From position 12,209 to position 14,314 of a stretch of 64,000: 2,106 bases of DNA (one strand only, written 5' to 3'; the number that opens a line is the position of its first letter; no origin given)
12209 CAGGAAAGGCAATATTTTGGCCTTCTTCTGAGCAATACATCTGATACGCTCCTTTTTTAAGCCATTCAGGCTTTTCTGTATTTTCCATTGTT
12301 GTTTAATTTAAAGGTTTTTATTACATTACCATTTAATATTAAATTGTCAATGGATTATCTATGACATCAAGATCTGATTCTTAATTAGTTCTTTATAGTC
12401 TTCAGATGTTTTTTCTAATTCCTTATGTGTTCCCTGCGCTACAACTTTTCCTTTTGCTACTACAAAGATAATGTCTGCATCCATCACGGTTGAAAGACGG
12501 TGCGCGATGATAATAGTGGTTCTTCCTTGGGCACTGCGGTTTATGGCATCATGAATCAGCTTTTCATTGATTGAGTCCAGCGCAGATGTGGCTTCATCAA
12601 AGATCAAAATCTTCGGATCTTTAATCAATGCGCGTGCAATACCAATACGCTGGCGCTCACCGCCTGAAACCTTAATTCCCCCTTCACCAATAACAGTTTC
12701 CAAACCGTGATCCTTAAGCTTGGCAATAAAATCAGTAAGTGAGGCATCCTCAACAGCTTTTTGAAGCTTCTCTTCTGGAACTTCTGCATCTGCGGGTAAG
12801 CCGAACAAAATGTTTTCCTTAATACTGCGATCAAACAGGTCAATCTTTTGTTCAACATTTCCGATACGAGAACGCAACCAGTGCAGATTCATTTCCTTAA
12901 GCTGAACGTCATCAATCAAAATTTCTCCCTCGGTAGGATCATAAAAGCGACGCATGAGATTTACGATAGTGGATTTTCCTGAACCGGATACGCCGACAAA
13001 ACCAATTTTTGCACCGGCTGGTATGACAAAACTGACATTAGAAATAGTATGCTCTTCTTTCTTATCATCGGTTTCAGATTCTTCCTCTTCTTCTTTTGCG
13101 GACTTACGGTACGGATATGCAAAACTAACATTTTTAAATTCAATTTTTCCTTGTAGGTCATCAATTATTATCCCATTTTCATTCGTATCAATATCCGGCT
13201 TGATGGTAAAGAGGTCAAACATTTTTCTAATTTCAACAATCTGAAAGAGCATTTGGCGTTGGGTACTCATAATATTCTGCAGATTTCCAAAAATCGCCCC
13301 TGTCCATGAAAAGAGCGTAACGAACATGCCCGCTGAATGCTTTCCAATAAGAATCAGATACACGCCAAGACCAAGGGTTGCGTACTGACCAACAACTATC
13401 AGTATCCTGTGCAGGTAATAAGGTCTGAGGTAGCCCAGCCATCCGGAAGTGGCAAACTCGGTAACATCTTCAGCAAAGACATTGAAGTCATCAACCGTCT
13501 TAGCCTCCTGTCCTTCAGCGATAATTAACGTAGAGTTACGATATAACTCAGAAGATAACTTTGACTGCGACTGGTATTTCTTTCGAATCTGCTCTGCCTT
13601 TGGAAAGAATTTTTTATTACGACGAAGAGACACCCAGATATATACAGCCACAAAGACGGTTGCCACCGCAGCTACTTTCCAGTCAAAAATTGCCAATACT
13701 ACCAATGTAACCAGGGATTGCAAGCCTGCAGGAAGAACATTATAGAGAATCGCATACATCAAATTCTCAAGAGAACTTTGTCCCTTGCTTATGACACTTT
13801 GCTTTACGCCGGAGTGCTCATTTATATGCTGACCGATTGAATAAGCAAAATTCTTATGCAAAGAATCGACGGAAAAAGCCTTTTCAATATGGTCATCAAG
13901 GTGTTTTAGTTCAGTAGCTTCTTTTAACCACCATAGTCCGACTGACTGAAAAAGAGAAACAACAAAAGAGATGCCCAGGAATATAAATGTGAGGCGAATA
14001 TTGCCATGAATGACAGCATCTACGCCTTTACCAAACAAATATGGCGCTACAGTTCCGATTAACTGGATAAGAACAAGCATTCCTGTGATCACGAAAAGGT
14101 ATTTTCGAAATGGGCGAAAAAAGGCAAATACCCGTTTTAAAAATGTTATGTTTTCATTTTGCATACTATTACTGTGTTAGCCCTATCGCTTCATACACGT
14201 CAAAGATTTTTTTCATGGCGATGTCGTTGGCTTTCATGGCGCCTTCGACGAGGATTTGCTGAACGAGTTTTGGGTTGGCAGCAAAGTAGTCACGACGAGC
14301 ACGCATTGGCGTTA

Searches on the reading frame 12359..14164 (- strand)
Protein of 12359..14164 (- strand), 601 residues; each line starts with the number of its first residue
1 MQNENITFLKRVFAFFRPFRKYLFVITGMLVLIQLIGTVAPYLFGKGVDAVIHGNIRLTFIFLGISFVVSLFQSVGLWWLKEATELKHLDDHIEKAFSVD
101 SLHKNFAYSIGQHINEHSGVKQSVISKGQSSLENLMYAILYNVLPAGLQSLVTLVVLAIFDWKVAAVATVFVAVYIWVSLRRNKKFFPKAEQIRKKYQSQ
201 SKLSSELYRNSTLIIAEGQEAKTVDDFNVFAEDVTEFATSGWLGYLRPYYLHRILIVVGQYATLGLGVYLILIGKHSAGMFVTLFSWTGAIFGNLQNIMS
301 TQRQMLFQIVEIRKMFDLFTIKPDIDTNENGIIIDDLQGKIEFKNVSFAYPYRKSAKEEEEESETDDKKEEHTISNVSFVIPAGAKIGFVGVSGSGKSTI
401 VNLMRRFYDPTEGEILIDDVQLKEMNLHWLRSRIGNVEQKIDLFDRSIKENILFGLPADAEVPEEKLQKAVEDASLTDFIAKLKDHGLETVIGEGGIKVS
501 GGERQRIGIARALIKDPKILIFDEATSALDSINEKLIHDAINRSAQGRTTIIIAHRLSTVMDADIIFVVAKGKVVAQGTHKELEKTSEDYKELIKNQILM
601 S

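Call 19: search_protein_families(library=pfam, proteins=[window:12359-14164:-], max_evalue=0.00001)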
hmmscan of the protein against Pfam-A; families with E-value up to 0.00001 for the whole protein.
window:12359-14164:- (601 aa): 2 families
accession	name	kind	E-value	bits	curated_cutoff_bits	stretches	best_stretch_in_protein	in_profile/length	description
PF00005.33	ABC_tran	-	1.9e-31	109.9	25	1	375-527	2-137/137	ABC transporter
PF00664.28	ABC_membrane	-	1.3e-06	28.8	28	1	23-288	1-267/274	ABC transporter transmembrane region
